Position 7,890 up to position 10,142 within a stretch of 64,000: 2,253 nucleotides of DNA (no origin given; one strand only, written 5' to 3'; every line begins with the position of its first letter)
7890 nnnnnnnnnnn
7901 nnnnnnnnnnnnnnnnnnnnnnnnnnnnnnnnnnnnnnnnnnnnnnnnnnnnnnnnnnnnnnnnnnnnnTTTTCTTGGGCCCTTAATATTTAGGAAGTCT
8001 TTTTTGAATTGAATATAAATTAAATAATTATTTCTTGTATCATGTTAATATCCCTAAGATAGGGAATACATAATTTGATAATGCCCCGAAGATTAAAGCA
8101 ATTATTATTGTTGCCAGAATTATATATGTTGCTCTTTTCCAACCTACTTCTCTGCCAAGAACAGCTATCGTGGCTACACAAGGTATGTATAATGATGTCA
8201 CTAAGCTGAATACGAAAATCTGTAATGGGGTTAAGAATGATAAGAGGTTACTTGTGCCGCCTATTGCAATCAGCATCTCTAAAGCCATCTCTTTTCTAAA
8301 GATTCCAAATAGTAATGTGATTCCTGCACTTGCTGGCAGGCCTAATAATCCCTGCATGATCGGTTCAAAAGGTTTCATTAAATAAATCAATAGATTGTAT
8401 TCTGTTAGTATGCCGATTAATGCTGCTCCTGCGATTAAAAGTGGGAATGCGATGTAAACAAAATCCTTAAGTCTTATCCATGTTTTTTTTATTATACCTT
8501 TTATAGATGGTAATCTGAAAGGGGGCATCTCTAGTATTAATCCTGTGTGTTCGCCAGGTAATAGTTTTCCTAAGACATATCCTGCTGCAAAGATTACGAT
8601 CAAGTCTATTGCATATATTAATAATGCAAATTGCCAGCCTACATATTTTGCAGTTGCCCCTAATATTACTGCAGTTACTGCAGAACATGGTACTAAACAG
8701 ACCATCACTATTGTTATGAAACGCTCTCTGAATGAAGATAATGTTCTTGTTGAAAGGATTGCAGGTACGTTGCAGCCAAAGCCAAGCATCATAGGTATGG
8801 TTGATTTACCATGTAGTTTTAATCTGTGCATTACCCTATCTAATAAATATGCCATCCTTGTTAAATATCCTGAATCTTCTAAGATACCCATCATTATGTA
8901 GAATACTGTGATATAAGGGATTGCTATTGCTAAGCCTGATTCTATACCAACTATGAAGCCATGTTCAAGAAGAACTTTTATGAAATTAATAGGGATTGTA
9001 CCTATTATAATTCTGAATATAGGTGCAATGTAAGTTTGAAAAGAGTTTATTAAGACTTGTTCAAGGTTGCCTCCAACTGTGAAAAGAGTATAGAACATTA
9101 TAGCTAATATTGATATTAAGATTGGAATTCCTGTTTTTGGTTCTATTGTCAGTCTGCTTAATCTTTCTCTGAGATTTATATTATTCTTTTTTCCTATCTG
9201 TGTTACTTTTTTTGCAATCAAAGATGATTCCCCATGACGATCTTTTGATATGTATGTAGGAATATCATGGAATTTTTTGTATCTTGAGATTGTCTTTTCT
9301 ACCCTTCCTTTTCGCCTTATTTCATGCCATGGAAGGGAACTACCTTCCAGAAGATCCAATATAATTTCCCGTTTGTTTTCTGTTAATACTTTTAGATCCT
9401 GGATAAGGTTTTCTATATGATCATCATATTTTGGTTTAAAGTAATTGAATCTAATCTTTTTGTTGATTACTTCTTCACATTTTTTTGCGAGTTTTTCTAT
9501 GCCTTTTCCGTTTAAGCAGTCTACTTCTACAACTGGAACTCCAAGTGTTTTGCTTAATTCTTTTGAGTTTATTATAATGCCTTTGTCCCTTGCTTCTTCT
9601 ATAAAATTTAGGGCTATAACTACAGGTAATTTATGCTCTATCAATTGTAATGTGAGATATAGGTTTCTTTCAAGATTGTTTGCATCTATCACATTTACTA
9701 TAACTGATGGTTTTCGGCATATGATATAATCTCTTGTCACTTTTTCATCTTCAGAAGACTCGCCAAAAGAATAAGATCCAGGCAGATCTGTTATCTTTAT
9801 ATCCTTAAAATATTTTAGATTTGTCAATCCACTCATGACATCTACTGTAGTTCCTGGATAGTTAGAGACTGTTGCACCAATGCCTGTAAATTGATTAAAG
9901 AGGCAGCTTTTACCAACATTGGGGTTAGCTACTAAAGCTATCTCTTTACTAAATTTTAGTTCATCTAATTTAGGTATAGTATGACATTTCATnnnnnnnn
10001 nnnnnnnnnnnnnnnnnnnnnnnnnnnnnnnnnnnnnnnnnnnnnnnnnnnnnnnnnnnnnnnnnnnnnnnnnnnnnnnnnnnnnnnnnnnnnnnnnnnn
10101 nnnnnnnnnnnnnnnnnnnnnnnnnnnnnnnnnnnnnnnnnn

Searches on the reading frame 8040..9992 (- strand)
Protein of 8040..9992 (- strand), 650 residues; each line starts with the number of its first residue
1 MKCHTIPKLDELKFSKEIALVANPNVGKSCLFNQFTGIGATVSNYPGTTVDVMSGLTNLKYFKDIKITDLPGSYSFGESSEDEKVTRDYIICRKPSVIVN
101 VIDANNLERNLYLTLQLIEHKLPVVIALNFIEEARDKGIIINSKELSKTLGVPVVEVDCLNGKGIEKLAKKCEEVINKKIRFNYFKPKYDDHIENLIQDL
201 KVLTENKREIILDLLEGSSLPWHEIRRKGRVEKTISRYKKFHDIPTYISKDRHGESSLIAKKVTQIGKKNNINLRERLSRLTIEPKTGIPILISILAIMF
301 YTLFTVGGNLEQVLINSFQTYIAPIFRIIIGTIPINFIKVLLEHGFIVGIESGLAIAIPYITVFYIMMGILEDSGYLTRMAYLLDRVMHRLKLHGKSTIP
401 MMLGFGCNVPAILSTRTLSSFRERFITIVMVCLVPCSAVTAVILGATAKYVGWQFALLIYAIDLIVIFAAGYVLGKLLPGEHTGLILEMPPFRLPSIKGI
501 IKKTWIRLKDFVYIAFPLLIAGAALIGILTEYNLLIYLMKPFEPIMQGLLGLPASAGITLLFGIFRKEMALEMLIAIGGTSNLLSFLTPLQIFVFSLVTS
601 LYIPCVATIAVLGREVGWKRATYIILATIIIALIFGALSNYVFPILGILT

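Call 12: find_related_loci(query=window:8040-9992:-, collection=genome_contigs, flank=10000)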
Query window:8040-9992:- (650 aa) in genome_contigs; peptide patterns used: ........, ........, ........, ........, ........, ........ (x = any residue, [..] = any of these).
80 stretches matched a pattern; 9 encode a relative of the query (tblastn E <= 1e-3); 9 distinct loci.
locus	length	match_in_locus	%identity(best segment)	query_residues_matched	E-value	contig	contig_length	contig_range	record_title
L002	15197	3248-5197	77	1-650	0e+0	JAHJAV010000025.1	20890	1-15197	MAG: Nanoarchaeota archaeon isolate Modern_marine.mb.228 Modern_marine.mb.228_k141_424775, whole genome shotgun sequence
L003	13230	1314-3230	40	18-640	2e-150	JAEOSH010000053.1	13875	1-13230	MAG: Candidatus Baldrarchaeum yapensis isolate Yap30.bin9.72 contig_1082, whole genome shotgun sequence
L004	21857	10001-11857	39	17-646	2e-139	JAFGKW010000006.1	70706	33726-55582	MAG: Methanomicrobiaceae archaeon isolate Zod_Metabat.358 k87_326296, whole genome shotgun sequence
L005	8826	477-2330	39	15-643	1e-135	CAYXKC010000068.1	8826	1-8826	MAG TPA_asm: uncultured Methanomicrobiaceae archaeon isolate binchicken_co42_188 genome assembly, contig: NODE_13857_len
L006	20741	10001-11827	37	17-638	2e-128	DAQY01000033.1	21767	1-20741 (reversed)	MAG TPA_asm: Methanomicrobiaceae archaeon UBA206 UBA206_contig_783, whole genome shotgun sequence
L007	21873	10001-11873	37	3-642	4e-122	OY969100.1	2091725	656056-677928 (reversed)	MAG: uncultured Methanomicrobiales archaeon isolate MFD10007.bin.c.6 genome assembly, chromosome: 1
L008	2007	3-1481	37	144-646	1e-103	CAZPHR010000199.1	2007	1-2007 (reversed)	MAG TPA_asm: uncultured Methanomicrobiaceae archaeon isolate binchicken_co42_33 genome assembly, contig: NODE_132705_len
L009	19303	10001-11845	36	17-638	3e-110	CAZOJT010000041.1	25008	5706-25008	MAG TPA_asm: uncultured Ignavibacteria bacterium isolate binchicken_co89_550 genome assembly, contig: NODE_3191_length_2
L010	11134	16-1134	28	277-626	1e-38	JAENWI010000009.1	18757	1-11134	MAG: Peptostreptococcaceae bacterium isolate 5_8_m_bin4 k141_30678_length_18757_cov_426.3455, whole genome shotgun seque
